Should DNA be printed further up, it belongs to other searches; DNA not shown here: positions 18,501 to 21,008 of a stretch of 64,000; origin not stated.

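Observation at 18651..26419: Chemosensory-like cluster without an MCP but with an embedded membrane PAS histidine kinase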

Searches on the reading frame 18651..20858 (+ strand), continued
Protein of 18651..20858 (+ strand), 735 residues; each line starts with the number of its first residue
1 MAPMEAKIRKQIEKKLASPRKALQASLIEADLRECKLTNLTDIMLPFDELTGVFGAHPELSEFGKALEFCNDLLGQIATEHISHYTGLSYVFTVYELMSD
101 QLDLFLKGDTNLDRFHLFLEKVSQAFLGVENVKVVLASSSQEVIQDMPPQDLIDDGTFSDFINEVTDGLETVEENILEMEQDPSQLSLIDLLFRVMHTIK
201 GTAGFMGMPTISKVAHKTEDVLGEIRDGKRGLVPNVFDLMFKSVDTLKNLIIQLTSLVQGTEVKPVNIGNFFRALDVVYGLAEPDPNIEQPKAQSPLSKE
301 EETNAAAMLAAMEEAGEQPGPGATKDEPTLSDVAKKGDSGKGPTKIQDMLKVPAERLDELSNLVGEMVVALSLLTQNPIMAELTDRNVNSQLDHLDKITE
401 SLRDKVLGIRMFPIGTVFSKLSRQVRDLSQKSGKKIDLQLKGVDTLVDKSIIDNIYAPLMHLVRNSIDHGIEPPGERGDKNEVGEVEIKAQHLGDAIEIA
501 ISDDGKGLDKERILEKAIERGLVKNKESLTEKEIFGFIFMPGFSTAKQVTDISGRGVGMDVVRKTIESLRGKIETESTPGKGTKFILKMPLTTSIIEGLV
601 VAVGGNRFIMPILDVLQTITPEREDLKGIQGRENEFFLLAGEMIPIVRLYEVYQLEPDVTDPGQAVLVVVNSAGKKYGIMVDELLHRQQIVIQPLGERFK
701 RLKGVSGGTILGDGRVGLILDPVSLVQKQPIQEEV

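Call 37: find_related_loci(query=A2, collection=metagenome_contigs, flank=8000)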
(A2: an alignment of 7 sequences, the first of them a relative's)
Query A2 (334 aa) in metagenome_contigs; peptide patterns used: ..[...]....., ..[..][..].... (x = any residue, [..] = any of these).
600 stretches matched a pattern (row limit reached: there are more); 592 encode a relative of the query (tblastn E <= 1e-3); the best 80 are kept; 80 distinct loci.
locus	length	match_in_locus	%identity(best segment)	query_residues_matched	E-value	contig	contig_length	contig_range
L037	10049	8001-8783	62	14-274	5e-93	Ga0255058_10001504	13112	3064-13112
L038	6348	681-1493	45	8-278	2e-56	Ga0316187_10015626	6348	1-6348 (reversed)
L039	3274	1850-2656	42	8-281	3e-50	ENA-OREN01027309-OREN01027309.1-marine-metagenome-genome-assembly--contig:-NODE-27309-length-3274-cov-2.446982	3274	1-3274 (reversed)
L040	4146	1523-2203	42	11-279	4e-50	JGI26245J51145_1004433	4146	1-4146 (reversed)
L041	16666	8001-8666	39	1-264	1e-44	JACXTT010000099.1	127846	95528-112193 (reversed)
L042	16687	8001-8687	44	1-271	2e-44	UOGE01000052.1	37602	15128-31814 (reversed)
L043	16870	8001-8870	38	1-318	2e-44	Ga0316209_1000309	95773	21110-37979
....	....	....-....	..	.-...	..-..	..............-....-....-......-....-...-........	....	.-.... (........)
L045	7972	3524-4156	40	1-246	2e-42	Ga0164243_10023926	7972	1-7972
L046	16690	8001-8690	38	1-272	5e-42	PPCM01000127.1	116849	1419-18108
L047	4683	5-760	41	18-308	3e-42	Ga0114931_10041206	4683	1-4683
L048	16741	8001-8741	40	4-289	6e-42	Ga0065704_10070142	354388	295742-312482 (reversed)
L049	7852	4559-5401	35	6-334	4e-42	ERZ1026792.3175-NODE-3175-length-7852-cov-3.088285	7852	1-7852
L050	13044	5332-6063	37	1-267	3e-41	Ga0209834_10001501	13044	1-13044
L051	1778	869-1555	39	1-270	5e-42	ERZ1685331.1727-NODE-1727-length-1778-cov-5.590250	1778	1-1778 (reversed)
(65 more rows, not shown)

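Call 48: find_encoding_contigs(protein=P0356, flank=10000, max_places=2)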
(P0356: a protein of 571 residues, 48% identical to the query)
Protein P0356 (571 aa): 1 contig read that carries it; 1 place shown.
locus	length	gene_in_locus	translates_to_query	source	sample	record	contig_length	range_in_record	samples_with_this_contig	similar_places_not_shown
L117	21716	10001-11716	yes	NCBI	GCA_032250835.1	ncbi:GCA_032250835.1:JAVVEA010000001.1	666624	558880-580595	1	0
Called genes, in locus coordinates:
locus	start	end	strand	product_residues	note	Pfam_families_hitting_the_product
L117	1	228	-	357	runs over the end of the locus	PF04607:RelA_SpoT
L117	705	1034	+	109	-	PF03992:ABM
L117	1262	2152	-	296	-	PF00126:HTH_1, PF03466:LysR_substrate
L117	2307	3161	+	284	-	PF12974:Phosphonate-bd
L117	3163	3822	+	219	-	PF00005:ABC_tran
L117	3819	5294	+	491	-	-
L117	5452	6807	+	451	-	PF13183:Fer4_8 (weak)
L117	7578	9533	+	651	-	PF13205:Big_5, PF06739:SBBP (faint)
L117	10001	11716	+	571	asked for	PF05227:CHASE3, PF00015:MCPsignal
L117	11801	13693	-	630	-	PF00989:PAS, PF08448:PAS_4, PF13426:PAS_9, PF00989:PAS (weak), PF08448:PAS_4, PF13426:PAS_9 (weak), PF02518:HATPase_c, PF00072:Response_reg, +3 more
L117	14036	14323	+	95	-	-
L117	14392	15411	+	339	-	PF24827:AstE_AspA_cat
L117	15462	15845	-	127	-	PF04358:DsrC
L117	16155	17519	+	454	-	-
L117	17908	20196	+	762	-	PF02518:HATPase_c, PF00072:Response_reg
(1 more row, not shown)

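Call 49: find_encoding_contigs(protein=P0315, flank=10000, max_places=2)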
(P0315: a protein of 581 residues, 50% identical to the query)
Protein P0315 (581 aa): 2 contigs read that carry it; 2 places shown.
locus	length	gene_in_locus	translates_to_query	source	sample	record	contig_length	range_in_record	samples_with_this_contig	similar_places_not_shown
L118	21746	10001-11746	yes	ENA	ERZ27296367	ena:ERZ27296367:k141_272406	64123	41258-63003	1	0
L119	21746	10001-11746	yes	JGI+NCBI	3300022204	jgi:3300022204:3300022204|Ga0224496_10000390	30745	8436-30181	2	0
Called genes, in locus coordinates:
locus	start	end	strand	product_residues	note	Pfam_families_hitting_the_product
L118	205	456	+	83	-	-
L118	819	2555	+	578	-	PF20446:ABC_N, PF09818:ABC_ATPase, PF21117:MRB1590_C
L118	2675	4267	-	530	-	PF00270:DEAD, PF04851:ResIII (weak), PF00271:Helicase_C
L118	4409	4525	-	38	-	-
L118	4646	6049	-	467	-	PF00512:HisKA, PF02518:HATPase_c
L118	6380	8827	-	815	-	PF01262:AlaDh_PNT_C (faint), PF07992:Pyr_redox_2, PF13738:Pyr_redox_3 (weak), PF00070:Pyr_redox, PF18267:Rubredoxin_C, PF04324:Fer2_BFD, PF03460:NIR_SIR_ferr, PF01077:NIR_SIR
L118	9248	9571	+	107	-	PF00355:Rieske, PF13806:Rieske_2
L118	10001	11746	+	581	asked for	PF12729:4HB_MCP_1, PF00015:MCPsignal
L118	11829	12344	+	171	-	PF01584:CheW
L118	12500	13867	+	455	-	PF02518:HATPase_c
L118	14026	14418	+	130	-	PF00072:Response_reg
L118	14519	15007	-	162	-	-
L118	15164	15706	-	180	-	PF08002:DUF1697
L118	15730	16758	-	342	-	PF08867:FRG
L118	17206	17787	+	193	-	PF02397:Bac_transf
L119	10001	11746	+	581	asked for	PF12729:4HB_MCP_1, PF00015:MCPsignal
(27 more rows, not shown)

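Call 57: search_protein_families(library=pfam, proteins=[L017:15848-16507:-, L017:16489-17283:-, L017:17344-18792:+, L027:16554-17411:+], max_evalue=1)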
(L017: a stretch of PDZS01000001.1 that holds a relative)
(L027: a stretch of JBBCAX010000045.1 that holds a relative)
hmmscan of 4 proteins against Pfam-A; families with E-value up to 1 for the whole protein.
L017:15848-16507:- (219 aa): 1 family
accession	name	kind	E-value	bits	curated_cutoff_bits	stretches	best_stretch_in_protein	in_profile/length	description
PF01048.26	PNP_UDP_1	-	1.2e-16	61.3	25.1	1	35-191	39-224/233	Phosphorylase superfamily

L017:16489-17283:- (264 aa): 2 families
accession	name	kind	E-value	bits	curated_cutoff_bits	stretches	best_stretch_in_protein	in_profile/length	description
PF02621.19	VitK2_biosynth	-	1.9e-66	224.5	26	1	4-259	1-251/252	Menaquinone biosynthesis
PF24829.1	Phage_connect_2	-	0.11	13.2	24.3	1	213-263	6-55/105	Phage connector protein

L017:17344-18792:+ (482 aa): 3 families
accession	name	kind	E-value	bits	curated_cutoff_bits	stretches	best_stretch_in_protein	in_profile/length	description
PF01977.22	UbiD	-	1.5e-79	266.4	23.3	1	121-318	6-206/206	3-octaprenyl-4-hydroxybenzoate carboxy-lyase Rift-related domain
PF20696.2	UbiD_C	-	2.5e-45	154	24.2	1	323-446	1-127/127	3-octaprenyl-4-hydroxybenzoate carboxy-lyase C-terminal domain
PF20695.2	UbiD_N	-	6.5e-22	77.8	24.3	1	11-86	1-77/78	3-octaprenyl-4-hydroxybenzoate carboxy-lyase N-terminal domain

L027:16554-17411:+ (285 aa): 2 families
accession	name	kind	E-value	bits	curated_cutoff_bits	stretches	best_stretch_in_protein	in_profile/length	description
PF02811.25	PHP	-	1.1e-12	49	26.4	1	22-206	2-163/164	PHP domain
PF13263.12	PHP_C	-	0.12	12.3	21.3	1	231-251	9-29/56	PHP-associated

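Call 60: search_protein_representatives(protein=P0356)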
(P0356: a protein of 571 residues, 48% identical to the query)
Query: 571 residues. Proteins with E-value up to 0.001 (for the whole library): 248164; up to 1e-10: 140370; up to 1e-30: 11166. The best 150 are listed.
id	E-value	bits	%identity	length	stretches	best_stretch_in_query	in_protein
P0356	0.0e+00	1187.4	100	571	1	1-571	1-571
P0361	2.4e-99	350.0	53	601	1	178-571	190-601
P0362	4.2e-98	345.9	36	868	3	35-554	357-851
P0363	7.8e-94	331.8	38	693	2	64-559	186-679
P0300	1.3e-93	331.1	49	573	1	155-571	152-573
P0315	1.7e-92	327.4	49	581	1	148-571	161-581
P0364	5.3e-91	322.5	35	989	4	236-507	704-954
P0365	4.6e-89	316.1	47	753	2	183-571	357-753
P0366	7.3e-89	315.4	43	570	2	3-201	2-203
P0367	4.4e-88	312.9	39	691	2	143-571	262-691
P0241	9.4e-87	308.5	49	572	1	152-518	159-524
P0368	2.4e-86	307.1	44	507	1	24-500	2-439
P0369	3.5e-86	306.6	48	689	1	175-571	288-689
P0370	6.4e-86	305.7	35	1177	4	234-501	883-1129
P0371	3.1e-85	303.5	41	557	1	1-550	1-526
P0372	3.5e-85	303.3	45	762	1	53-521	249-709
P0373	6.1e-85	302.5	39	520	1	3-506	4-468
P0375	9.3e-85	301.9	46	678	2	179-571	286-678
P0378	7.8e-84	298.8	52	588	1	175-518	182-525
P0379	1.2e-83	298.2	37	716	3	172-571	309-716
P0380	1.4e-82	294.7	46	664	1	147-536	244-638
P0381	1.4e-82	294.7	50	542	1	180-513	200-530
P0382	1.9e-82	294.2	47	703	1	174-571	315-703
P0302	2.2e-82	294.1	53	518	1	167-509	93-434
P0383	4.1e-82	293.2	42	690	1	129-571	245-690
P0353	1.6e-81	291.2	46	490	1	180-571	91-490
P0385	1.7e-81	291.1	49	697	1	192-571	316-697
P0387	5.8e-81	289.4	47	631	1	176-571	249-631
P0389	9.9e-81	288.6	44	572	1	153-571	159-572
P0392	4.8e-80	286.3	46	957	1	179-571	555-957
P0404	2.2e-76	274.3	41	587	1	147-571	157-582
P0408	2.1e-74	267.7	40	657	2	172-571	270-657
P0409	3.5e-74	267.0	43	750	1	190-571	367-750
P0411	7.6e-74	265.9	42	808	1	182-571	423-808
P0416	1.9e-72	261.3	47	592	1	209-571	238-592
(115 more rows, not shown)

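Call 61: list_cluster_members(proteins=[P0361, P0365, P0367, P0369, P0375, P0379, P0382, P0385, P0387, P0383])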
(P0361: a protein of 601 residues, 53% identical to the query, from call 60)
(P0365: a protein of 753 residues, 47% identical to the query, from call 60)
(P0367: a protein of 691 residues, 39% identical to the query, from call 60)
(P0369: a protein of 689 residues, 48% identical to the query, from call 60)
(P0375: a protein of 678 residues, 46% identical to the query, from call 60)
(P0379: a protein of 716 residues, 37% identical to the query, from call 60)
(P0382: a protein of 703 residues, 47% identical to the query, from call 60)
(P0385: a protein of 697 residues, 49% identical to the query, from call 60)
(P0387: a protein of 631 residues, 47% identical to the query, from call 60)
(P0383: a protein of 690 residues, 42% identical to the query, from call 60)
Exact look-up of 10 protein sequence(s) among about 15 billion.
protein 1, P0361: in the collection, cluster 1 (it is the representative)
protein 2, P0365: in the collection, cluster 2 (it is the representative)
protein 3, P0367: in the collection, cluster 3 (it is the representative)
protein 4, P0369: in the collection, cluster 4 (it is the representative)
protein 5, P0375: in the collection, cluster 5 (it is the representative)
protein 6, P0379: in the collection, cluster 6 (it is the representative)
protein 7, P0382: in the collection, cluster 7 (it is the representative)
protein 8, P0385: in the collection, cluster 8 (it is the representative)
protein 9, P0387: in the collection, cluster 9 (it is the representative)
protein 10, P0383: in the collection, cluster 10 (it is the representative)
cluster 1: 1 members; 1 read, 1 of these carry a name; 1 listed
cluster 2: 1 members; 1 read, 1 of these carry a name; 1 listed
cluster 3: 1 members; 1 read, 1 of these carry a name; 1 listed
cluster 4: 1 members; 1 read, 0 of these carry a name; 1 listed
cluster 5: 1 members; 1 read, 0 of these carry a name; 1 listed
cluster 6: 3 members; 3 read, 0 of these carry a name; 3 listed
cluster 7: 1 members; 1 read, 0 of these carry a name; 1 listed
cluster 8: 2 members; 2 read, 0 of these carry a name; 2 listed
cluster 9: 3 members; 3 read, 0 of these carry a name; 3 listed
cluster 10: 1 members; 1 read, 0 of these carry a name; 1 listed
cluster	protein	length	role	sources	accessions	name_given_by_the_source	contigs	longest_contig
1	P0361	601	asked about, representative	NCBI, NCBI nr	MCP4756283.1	MAG: hypothetical protein GY866_35925 [Proteobacteria bacterium] | hypothetical protein [Pseudomonadota bacterium]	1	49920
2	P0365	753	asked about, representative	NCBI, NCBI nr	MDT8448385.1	MAG: methyl-accepting chemotaxis protein [bacterium] | methyl-accepting chemotaxis protein [bacterium]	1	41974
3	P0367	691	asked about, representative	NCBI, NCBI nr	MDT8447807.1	MAG: methyl-accepting chemotaxis protein [bacterium] | methyl-accepting chemotaxis protein [bacterium]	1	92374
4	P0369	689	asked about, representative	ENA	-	-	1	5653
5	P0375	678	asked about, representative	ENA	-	-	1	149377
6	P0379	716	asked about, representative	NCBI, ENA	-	-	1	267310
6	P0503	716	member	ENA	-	-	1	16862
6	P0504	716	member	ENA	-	-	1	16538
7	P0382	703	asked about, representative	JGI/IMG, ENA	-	-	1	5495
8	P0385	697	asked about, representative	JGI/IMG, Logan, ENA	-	-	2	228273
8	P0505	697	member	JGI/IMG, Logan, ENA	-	-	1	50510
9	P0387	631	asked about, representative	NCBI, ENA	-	-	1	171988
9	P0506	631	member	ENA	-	-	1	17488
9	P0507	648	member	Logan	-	-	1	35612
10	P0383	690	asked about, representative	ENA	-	-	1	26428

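Call 62: list_cluster_members(proteins=[P0356, P0123, P0001, P0389, P0392, P0404, P0408, P0409, P0411, P0416])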
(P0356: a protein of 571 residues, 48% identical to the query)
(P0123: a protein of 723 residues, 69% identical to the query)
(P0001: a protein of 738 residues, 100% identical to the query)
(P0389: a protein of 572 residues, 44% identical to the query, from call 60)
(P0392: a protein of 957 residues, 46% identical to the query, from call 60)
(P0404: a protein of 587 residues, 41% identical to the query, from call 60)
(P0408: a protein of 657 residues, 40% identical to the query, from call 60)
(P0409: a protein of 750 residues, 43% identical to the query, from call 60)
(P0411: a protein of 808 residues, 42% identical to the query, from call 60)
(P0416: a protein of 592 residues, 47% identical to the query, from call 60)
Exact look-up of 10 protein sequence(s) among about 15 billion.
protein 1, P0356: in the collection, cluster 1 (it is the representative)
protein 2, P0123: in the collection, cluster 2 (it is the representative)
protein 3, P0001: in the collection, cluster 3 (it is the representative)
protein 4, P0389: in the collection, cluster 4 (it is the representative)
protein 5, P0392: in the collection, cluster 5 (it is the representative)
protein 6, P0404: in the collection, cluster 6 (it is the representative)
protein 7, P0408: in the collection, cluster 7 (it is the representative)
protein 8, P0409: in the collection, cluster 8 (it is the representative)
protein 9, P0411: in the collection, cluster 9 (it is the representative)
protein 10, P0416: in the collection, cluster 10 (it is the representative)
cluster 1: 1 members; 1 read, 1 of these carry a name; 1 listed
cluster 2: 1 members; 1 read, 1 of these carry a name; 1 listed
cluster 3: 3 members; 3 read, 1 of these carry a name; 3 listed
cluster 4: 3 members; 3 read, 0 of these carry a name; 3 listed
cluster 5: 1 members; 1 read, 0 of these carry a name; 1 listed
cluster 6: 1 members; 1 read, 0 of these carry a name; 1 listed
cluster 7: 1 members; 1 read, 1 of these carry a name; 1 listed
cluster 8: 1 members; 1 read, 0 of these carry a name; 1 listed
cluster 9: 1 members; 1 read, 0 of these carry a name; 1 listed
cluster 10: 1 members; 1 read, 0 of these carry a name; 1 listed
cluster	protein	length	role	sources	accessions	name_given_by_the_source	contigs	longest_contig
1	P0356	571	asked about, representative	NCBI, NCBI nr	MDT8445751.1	MAG: CHASE3 domain-containing protein [bacterium] | CHASE3 domain-containing protein [bacterium]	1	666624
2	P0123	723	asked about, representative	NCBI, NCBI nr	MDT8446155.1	MAG: chemotaxis protein CheA [bacterium] | chemotaxis protein CheA [bacterium]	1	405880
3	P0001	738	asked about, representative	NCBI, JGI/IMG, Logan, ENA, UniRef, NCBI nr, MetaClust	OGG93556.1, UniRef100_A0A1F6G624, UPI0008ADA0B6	MAG: hypothetical protein A2527_11655 [Candidatus Lambdaproteobacteria bacterium ... | histidine kinase n=1 Tax=Candidatus Lambdaproteobacteria bacterium RIFOXYD2_FULL_50_16 ... | status=active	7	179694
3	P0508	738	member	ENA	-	-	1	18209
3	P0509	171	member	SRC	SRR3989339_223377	-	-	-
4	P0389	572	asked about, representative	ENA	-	-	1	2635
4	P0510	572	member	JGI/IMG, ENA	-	-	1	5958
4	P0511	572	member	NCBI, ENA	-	-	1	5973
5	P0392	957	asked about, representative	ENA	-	-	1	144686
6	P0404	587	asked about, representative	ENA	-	-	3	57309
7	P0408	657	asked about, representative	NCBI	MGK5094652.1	methyl-accepting chemotaxis protein [Deltaproteobacteria bacterium TL4]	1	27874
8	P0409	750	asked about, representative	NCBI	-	-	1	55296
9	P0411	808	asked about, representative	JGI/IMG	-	-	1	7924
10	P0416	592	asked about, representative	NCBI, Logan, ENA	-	-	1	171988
